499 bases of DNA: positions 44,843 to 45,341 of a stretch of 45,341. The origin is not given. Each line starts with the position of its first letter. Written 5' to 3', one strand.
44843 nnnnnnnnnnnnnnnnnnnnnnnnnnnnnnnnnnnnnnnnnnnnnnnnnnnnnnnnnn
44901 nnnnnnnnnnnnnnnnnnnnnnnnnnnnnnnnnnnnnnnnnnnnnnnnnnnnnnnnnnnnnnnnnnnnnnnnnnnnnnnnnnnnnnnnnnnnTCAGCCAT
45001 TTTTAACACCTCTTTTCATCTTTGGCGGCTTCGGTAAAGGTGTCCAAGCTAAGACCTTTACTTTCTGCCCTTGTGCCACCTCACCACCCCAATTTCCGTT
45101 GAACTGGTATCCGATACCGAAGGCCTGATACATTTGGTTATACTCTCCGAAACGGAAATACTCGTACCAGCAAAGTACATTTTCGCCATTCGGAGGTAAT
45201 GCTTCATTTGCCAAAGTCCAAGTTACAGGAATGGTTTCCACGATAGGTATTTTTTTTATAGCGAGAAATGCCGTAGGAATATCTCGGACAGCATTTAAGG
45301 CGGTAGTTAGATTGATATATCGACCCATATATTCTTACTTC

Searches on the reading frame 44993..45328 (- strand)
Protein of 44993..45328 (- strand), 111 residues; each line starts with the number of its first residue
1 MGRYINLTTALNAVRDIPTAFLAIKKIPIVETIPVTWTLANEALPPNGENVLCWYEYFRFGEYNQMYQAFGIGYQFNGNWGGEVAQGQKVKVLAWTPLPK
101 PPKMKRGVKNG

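Call 42: search_protein_families(library=phrogs, proteins=[window:44993-45328:-], max_evalue=0.001)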
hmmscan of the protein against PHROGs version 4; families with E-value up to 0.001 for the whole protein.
window:44993-45328:- (111 aa): 4 families
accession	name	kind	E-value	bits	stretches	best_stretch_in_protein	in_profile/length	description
phrog_15198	-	unknown function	5e-08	34.1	1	37-104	85-155/159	-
phrog_924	-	unknown function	7.2e-07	30.1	1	35-107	90-155/267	-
phrog_60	-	unknown function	4.1e-06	27.7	1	35-103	221-280/461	-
phrog_7704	-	unknown function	3.9e-05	24.6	1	25-103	96-170/173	-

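Call 43: search_protein_families(library=pfam, proteins=[window:44993-45328:-], max_evalue=0.001)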
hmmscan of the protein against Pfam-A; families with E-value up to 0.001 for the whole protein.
window:44993-45328:- (111 aa): 1 family
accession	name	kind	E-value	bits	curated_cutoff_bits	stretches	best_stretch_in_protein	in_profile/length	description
PF04448.17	DUF551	-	4e-05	24.8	22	1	37-103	2-68/68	Protein of unknown function (DUF551)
